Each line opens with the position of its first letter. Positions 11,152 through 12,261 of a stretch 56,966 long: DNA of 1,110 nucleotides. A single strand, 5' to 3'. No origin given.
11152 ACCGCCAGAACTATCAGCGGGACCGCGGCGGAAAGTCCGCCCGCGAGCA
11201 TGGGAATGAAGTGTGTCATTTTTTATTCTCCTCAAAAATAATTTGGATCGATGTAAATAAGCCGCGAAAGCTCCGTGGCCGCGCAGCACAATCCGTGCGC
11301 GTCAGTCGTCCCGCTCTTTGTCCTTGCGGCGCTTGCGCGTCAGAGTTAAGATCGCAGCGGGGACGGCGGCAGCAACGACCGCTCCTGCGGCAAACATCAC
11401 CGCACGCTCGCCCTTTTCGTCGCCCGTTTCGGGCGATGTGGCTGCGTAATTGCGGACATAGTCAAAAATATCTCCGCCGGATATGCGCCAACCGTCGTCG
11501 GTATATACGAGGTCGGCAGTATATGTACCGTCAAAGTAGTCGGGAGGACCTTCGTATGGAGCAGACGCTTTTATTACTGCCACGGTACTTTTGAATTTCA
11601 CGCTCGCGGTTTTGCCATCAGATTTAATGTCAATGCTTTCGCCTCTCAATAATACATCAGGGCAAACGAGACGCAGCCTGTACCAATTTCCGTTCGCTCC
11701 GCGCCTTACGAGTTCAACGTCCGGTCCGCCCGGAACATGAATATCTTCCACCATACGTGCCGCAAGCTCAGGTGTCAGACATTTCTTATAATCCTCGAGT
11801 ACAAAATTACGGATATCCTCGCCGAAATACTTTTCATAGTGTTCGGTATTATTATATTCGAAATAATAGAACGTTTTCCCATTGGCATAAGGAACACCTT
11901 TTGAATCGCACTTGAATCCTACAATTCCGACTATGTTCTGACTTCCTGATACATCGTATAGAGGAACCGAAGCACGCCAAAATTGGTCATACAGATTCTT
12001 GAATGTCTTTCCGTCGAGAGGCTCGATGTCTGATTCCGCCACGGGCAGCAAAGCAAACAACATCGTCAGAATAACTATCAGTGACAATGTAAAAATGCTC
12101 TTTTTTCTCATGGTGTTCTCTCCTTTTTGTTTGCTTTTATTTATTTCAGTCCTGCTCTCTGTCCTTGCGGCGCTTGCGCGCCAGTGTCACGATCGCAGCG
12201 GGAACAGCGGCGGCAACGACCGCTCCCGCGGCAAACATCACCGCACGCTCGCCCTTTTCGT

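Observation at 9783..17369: NfeD-flotillin operon carrying an internal array of (S/P)PxTG cell-wall-anchored protein genes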

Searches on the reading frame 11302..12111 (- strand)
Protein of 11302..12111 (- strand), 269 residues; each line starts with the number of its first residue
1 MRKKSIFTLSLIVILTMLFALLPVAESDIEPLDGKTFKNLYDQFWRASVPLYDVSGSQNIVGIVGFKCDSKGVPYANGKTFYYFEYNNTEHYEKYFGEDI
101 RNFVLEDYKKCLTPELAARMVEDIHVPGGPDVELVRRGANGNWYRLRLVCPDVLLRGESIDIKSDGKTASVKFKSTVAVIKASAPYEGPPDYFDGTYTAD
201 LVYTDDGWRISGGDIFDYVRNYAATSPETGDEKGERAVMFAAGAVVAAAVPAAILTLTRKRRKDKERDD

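Call 3: search_protein_families(library=pfam, proteins=[window:11302-12111:-], max_evalue=0.1)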
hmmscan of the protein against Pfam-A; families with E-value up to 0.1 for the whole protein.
window:11302-12111:- (269 aa): 1 family
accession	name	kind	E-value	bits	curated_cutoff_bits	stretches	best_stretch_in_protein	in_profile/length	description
PF13577.12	SnoaL_4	-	7.1e-05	23.2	24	1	159-211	75-123/126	SnoaL-like domain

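Call 8: search_protein_families(library=ncbifam, proteins=[window:11302-12111:-], max_evalue=0.1)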
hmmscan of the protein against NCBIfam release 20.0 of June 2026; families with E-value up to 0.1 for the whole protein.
window:11302-12111:- (269 aa): 1 family
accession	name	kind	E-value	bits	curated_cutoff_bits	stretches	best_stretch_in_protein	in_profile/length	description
NF035930.1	lectin_2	subfamily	0.04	13.6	100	1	160-268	3-103/238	lectin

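Call 10: find_homologous_proteins(query=window:11302-12111:-, max_evalue=0.001)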
Query window:11302-12111:- (269 aa): 28 proteins with E <= 0.001 among 4301 candidates.
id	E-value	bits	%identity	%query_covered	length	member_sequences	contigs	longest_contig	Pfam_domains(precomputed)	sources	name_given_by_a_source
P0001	4.8e-176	602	98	100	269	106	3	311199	-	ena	-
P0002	3.6e-163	559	92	99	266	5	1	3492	PF13577.13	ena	-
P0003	7.5e-81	289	46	84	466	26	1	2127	-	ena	-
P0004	2.8e-70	255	50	100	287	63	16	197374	-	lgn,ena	-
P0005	2.4e-69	252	50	100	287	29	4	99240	-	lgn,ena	-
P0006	6.9e-69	250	49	100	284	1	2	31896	-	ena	-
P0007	5.2e-68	247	51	88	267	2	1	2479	-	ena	-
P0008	1.9e-66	242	47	88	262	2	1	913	-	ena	-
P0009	5.9e-64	234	47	98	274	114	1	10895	-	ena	-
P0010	6.0e-64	234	48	97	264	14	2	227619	-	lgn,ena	-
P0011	1.5e-62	229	48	92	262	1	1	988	-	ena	-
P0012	7.8e-62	227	48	94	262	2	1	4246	-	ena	-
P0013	5.6e-61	224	45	98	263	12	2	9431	-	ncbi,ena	-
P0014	3.3e-58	215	43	98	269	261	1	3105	-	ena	-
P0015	7.1e-57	211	45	97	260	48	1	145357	-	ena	-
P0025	1.5e-30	124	34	93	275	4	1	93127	-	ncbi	-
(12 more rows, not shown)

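Call 11: find_encoding_contigs(protein=P0001, flank=10000, max_places=3)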
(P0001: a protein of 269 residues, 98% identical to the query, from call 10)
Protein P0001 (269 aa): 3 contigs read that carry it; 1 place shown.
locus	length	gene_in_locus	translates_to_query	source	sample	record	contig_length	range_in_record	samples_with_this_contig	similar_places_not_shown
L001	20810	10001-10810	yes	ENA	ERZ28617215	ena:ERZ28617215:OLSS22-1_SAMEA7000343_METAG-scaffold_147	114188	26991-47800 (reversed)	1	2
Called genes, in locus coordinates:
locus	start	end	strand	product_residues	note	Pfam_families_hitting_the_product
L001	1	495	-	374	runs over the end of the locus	PF00005:ABC_tran, PF08402:TOBE_2 (weak)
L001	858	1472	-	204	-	PF02163:Peptidase_M50 (weak)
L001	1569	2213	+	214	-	PF00702:Hydrolase, PF13419:HAD_2, PF13242:Hydrolase_like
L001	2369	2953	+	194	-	PF08876:DUF1836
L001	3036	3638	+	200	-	-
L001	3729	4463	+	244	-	-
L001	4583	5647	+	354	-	-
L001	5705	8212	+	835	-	PF13529:Peptidase_C39_2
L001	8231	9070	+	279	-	-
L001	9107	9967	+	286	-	-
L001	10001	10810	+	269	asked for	-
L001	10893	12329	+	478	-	PF01145:Band_7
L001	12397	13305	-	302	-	PF00701:DHDPS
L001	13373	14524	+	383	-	PF02547:Queuosine_synth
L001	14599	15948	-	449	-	PF02812:ELFV_dehydrog_N, PF00208:ELFV_dehydrog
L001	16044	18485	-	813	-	PF02861:Clp_N, PF23569:NBD_SMAX1 (weak), PF00004:AAA, PF17871:AAA_lid_9, PF00004:AAA, PF07724:AAA_2, PF07728:AAA_5, PF10431:ClpB_D2-small, +8 more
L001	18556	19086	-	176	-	PF01471:PG_binding_1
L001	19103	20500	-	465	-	PF01471:PG_binding_1, PF09374:PG_binding_3 (faint), PF01471:PG_binding_1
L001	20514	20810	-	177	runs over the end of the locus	-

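Call 12: find_encoding_contigs(protein=P0004, flank=10000, max_places=4)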
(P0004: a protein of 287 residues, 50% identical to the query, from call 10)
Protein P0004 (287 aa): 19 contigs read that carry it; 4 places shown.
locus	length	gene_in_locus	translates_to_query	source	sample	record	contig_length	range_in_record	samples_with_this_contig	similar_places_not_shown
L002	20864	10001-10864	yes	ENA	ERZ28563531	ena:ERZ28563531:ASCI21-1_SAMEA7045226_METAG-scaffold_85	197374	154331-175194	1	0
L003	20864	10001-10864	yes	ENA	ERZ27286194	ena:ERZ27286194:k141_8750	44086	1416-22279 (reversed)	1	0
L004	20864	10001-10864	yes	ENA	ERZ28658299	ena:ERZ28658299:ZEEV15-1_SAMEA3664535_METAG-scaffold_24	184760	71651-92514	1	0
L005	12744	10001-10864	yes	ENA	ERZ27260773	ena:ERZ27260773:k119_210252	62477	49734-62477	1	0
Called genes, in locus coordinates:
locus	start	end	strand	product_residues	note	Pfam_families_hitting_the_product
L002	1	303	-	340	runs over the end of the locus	PF00512:HisKA (faint), PF02518:HATPase_c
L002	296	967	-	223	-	PF00072:Response_reg, PF00486:Trans_reg_C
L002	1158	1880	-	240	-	PF22570:LiaF-TM, PF09922:LiaF-like_C (weak)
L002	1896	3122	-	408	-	PF01547:SBP_bac_1, PF13416:SBP_bac_8, PF13531:SBP_bac_11, PF13343:SBP_bac_6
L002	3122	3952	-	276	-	PF00528:BPD_transp_1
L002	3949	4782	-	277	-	PF00528:BPD_transp_1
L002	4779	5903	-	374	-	PF00005:ABC_tran, PF08402:TOBE_2 (weak)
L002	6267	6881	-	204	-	PF02163:Peptidase_M50 (weak)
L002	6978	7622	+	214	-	PF00702:Hydrolase, PF13419:HAD_2, PF13242:Hydrolase_like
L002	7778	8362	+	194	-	PF08876:DUF1836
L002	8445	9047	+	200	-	-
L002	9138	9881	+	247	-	-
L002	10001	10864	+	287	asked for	-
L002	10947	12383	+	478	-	PF01145:Band_7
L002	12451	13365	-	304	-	PF00701:DHDPS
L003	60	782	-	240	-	PF22570:LiaF-TM, PF09922:LiaF-like_C (weak)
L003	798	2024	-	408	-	PF01547:SBP_bac_1, PF13416:SBP_bac_8, PF13531:SBP_bac_11, PF13343:SBP_bac_6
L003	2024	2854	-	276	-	PF00528:BPD_transp_1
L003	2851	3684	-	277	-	PF00528:BPD_transp_1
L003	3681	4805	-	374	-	PF00005:ABC_tran, PF08402:TOBE_2 (weak)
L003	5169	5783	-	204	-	PF02163:Peptidase_M50 (weak)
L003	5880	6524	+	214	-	PF00702:Hydrolase, PF13419:HAD_2, PF13242:Hydrolase_like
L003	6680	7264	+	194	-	PF08876:DUF1836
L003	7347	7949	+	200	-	-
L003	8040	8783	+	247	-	-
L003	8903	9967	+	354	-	-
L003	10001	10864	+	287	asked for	-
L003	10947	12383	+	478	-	PF01145:Band_7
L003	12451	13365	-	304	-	PF00701:DHDPS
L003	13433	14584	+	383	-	PF02547:Queuosine_synth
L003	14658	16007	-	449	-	PF02812:ELFV_dehydrog_N, PF00208:ELFV_dehydrog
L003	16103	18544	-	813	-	PF02861:Clp_N, PF23569:NBD_SMAX1 (weak), PF00004:AAA, PF17871:AAA_lid_9, PF00004:AAA, PF07724:AAA_2, PF07728:AAA_5, PF10431:ClpB_D2-small, +8 more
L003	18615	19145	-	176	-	PF01471:PG_binding_1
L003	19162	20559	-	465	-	PF01471:PG_binding_1, PF09374:PG_binding_3 (faint), PF01471:PG_binding_1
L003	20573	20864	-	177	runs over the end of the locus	-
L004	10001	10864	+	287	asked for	-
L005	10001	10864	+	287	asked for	-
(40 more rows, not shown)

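Call 14: find_encoding_contigs(protein=P0010, flank=10000, max_places=2)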
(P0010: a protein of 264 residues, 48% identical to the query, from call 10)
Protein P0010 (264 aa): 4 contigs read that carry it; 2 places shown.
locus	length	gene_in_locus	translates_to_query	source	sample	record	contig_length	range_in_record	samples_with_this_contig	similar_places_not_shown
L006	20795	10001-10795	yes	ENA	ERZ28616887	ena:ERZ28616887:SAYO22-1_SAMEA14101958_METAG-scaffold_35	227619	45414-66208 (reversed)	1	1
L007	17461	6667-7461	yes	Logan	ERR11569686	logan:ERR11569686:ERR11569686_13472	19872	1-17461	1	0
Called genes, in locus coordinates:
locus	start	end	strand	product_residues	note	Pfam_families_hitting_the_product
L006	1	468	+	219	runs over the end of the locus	PF01467:CTP_transf_like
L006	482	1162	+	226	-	PF01966:HD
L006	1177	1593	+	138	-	PF02410:RsfS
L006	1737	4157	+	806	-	PF00133:tRNA-synt_1, PF09334:tRNA-synt_1g, PF13603:tRNA-synt_1_2, PF00133:tRNA-synt_1, PF09334:tRNA-synt_1g (weak), PF08264:Anticodon_1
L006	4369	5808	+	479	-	PF01554:MatE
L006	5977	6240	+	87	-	PF01649:Ribosomal_S20p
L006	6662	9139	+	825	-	PF13529:Peptidase_C39_2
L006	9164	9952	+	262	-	-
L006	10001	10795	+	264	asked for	-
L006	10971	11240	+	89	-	-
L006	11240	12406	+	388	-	PF00266:Aminotran_5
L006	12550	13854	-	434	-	PF03952:Enolase_N, PF00113:Enolase_C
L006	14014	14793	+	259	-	PF08282:Hydrolase_3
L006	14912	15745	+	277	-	PF01261:AP_endonuc_2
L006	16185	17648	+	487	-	PF03062:MBOAT (weak)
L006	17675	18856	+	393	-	PF16822:ALGX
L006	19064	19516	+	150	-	PF01047:MarR, PF12802:MarR_2, PF13412:HTH_24 (faint)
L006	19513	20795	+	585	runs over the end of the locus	PF00664:ABC_membrane, PF00005:ABC_tran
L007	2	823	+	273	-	?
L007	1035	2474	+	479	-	PF01554:MatE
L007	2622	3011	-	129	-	-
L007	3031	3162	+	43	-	-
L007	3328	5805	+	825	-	PF13529:Peptidase_C39_2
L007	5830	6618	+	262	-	-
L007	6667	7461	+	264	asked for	-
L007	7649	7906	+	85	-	-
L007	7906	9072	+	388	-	PF00266:Aminotran_5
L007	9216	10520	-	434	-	PF03952:Enolase_N, PF00113:Enolase_C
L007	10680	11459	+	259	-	PF08282:Hydrolase_3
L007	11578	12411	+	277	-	PF01261:AP_endonuc_2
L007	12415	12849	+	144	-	-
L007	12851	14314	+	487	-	PF03062:MBOAT (weak)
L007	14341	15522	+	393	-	PF16822:ALGX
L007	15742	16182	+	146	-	PF12802:MarR_2, PF01047:MarR, PF13412:HTH_24 (faint)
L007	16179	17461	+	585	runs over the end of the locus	PF00664:ABC_membrane, PF00005:ABC_tran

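Call 15: find_encoding_contigs(protein=P0025, flank=10000, max_places=2)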
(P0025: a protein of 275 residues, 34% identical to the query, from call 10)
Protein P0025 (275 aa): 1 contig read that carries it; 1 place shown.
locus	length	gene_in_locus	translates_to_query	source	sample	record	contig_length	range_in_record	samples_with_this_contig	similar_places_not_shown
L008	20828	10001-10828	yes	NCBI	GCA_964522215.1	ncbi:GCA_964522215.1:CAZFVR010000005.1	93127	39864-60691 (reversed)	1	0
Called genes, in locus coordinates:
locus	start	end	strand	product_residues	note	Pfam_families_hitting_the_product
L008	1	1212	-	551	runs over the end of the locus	PF13320:GH123_cat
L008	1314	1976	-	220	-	PF00702:Hydrolase, PF12710:HAD, PF13419:HAD_2, PF13242:Hydrolase_like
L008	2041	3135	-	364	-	PF12840:HTH_20 (faint), PF01022:HTH_5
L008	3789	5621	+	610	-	PF00009:GTP_EFTU, PF01926:MMR_HSR1 (weak), PF22042:EF-G_D2 (weak), PF03144:GTP_EFTU_D2, PF14492:EFG_III (weak), PF00679:EFG_C, PF21018:BipA_C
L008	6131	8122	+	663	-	PF13855:LRR_8 (faint), PF14580:LRR_9 (faint), PF12799:LRR_4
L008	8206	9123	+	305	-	-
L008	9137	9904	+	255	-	-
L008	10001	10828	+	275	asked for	-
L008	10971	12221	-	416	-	PF03816:LytR_cpsA_psr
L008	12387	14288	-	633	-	PF13727:CoA_binding_3, PF01073:3Beta_HSD (weak), PF01370:Epimerase, PF02719:Polysacc_synt_2, PF04321:RmlD_sub_bind, PF16363:GDP_Man_Dehyd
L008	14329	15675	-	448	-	PF01408:GFO_IDH_MocA, PF21252:Glyco_hydro_109_C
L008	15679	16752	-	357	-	PF05343:Peptidase_M42, PF01546:Peptidase_M20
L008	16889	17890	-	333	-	-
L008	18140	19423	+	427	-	-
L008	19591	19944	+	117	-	-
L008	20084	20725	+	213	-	PF13555:AAA_29 (faint), PF00005:ABC_tran, PF13304:AAA_21 (faint)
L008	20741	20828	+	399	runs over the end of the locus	PF12704:MacB_PCD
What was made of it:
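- The same cassette family occurs at unrelated loci in two other species (calls 14, 15).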

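Call 38: predict_structure(alignment_id=A3)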
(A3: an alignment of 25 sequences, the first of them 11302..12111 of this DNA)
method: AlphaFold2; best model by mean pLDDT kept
length: 269 residues; sequences in the alignment: 25
mean_pLDDT: 63.3   pTM: 0.57
mean pLDDT of the five models: 63.3, 62.7, 61.7, 60.3, 59.7
residues with pLDDT >= 90: 39; 70-90: 65; 50-70: 66; < 50: 99
segments of 3 or more residues with pLDDT < 50: 54-97, 124-147, 182-187, 225-248
pLDDT, mean of each block of 10 residues (from residue 1): 73 80 62 91 82 50 38 39 38 50 84 89 46 37 45 64 91 79 49 83 94 81 48 40 46 65 63
secondary structure, 60 per line:
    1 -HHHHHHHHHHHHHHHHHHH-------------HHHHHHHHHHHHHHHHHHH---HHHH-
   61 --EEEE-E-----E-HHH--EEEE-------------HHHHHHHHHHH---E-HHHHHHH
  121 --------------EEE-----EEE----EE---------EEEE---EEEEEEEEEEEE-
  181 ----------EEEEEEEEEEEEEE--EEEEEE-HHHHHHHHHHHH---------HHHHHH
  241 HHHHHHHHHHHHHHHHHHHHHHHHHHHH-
elements in order: H2-20 H34-52 H56-59 E63-66 E81-84 H98-108 H114-120 E135-137 E143-145 E161-164 E168-179 E191-204 E207-212 H214-225 H235-268
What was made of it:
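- The AF2 model is of low confidence (call 38).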

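Call 41: fold_search(model_id=the predicted structure, library=pdb)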
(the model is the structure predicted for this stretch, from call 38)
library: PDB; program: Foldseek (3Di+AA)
matches with E <= 10: 846; with E <= 0.001: 1
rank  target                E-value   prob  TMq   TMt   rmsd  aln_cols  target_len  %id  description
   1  5d9r                  8.7e-04  1.00  0.30  0.54   7.7       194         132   12  Crystal structure of a conserved domain in the intermembrane space region of the plastid division protein ARC6 (released 2015-11-11)
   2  5had                  1.2e-03  1.00  0.29  0.52   8.0       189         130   13  Crystal structure of intermembrane space region of chloroplast protein ARC6 (released 2017-01-18)
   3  8t6n_E                1.8e-03  0.98  0.23  0.36  15.7       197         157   15  Crystal structure of T33-27.1: Deep-learning sequence design of co-assembling tetrahedron protein nanoparticles (released 2024-04-24)
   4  3ub1_B                3.6e-03  0.99  0.21  0.23   8.0       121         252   13  Ntf2 like protein involved in plasmid conjugation (released 2012-02-08)
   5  3ejv                  3.6e-03  0.98  0.24  0.38  15.2       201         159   12  Crystal structure of a cystatin-like protein (saro_2766) from novosphingobium aromaticivorans dsm at 1.40 A resolution (released 2008-09-30)
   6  4leh_A                5.4e-03  0.99  0.26  0.39  12.4       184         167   12  Crystal structure of a bile-acid 7-alpha dehydratase (CLOSCI_03134) from Clostridium scindens ATCC 35704 at 2.90 A res (released 2013-08-21)
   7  3ub1_D                5.4e-03  0.99  0.21  0.22   8.1       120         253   13  Ntf2 like protein involved in plasmid conjugation (released 2012-02-08)
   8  3ff0_A                6.0e-03  0.69  0.20  0.29  15.1       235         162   11  Crystal structure of a phenazine biosynthesis-related protein (phzb2) from pseudomonas aeruginosa at 1.90 A resolution (released 2008-12-16)
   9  3juq_B                8.4e-03  0.54  0.18  0.27  14.9       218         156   10  Crystal Structure of PhzA/B from Burkholderia cepacia R18194 cocrystallized with 2 mM racemic 5-bromo-2-(piperidin-3-y (released 2009-09-29)
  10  3ff0_B                8.9e-03  0.77  0.21  0.33  14.1       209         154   11  Crystal structure of a phenazine biosynthesis-related protein (phzb2) from pseudomonas aeruginosa at 1.90 A resolution (released 2008-12-16)
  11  3ub1_A                9.5e-03  0.98  0.21  0.23   8.0       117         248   14  Ntf2 like protein involved in plasmid conjugation (released 2012-02-08)
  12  3ub1_C                9.5e-03  0.98  0.21  0.23   8.1       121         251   13  Ntf2 like protein involved in plasmid conjugation (released 2012-02-08)
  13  8abv                  9.5e-03  0.91  0.19  0.21   7.9       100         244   19  Crystal structure of SpLdpA in complex with erythro-DGPD (released 2023-02-01)
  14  3bb9_F                1.1e-02  0.90  0.20  0.39  13.4       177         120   15  Crystal structure of a putative ketosteroid isomerase (sfri_1973) from shewanella frigidimarina ncimb 400 at 1.80 A re (released 2007-11-20)
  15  2chc_A                1.3e-02  0.98  0.23  0.33   7.0       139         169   15  Structure of Rv3472(D26N), a function unknown protein from Mycobacterium tuberculosis (released 2007-05-01)
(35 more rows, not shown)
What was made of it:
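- Tried and rejected: The AF2 model is weak (pLDDT 63), so the NTF2-like assignment is tentative (calls 38, 41).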

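Call 65: search_protein_families(library=padloc, proteins=[L003:8903-9967:+, window:11302-12111:-, L001:5705-8212:+], max_evalue=0.01)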
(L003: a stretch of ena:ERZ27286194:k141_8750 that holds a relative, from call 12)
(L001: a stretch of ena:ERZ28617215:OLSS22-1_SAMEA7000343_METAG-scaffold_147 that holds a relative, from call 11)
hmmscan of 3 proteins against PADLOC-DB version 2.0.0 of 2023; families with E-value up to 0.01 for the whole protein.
L003:8903-9967:+ (354 aa): 0 families

window:11302-12111:- (269 aa): 0 families

L001:5705-8212:+ (835 aa): 1 family
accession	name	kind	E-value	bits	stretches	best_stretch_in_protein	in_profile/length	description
PDLC02599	DrmC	-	0.0032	14.4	1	378-491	120-228/387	DrmC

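Call 66: search_protein_families(library=pfam, proteins=[L003:8903-9967:+, L001:5705-8212:+, L006:6662-9139:+, L008:6131-8122:+, L008:8206-9123:+], max_evalue=0.01)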
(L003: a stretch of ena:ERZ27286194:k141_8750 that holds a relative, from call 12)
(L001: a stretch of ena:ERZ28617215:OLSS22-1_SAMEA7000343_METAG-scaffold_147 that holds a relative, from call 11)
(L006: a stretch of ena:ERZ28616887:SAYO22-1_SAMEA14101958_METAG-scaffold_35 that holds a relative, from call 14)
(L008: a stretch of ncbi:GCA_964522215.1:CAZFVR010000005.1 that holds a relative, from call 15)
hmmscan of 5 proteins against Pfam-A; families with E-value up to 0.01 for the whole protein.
L003:8903-9967:+ (354 aa): 0 families

L001:5705-8212:+ (835 aa): 2 families
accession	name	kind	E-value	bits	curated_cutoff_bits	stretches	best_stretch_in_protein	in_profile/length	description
PF13529.12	Peptidase_C39_2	-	1.9e-07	32.2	24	1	664-802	2-141/143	Peptidase_C39 like family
PF14200.12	RicinB_lectin_2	-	0.00083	20.4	25.6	0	271-326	12-73/89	Ricin-type beta-trefoil lectin domain-like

L006:6662-9139:+ (825 aa): 2 families
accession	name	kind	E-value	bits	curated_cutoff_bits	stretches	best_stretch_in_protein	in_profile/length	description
PF13529.12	Peptidase_C39_2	-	1.7e-08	35.6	24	1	657-791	2-141/143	Peptidase_C39 like family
PF14200.12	RicinB_lectin_2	-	0.00015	22.8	25.6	0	265-321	12-71/89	Ricin-type beta-trefoil lectin domain-like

L008:6131-8122:+ (663 aa): 3 families
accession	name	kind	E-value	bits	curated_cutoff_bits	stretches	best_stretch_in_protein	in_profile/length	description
PF12799.13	LRR_4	-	2.5e-18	66.1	27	1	516-557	1-43/44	Leucine Rich repeats (2 copies)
PF13855.12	LRR_8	-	4.8e-08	33.1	27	2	494-550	2-61/61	Leucine rich repeat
PF14580.12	LRR_9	-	8.9e-06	25.8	30.5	1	487-552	58-127/175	Leucine-rich repeat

L008:8206-9123:+ (305 aa): 0 families

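Call 70: search_protein_representatives(alignment_id=A3)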
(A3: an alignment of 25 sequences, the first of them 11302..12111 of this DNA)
Query: 25 sequences, 262 profile positions. Proteins with E-value up to 0.001 (for the whole library): 99; up to 1e-10: 17; up to 1e-30: 9. The best 99 are listed.
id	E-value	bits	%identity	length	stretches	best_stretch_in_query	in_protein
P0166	3.0e-102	357.9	-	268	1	2-261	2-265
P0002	2.7e-101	354.8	-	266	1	2-261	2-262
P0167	1.9e-97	342.2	-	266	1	3-261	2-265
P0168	4.4e-75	268.9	-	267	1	2-261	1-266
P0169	1.6e-66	240.8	-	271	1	4-260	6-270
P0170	2.5e-46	174.6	-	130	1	2-129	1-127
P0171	9.6e-45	169.4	-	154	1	107-260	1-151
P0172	8.2e-40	153.3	-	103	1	169-261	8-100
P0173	1.1e-35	139.8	-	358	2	97-261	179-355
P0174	9.8e-17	77.6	-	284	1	3-257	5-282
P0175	1.1e-14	70.9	-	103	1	3-81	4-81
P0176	9.4e-14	67.9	-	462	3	155-258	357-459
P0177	1.1e-13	67.6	-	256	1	5-259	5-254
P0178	9.2e-13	64.6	-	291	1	150-257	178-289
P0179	1.5e-11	60.6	-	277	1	3-257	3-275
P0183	2.1e-10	56.9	-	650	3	193-222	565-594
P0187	5.4e-10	55.5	-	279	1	3-257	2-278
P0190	3.5e-09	52.9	-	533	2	65-218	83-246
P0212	1.1e-06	44.6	-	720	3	146-232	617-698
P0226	2.3e-05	40.4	-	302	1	2-259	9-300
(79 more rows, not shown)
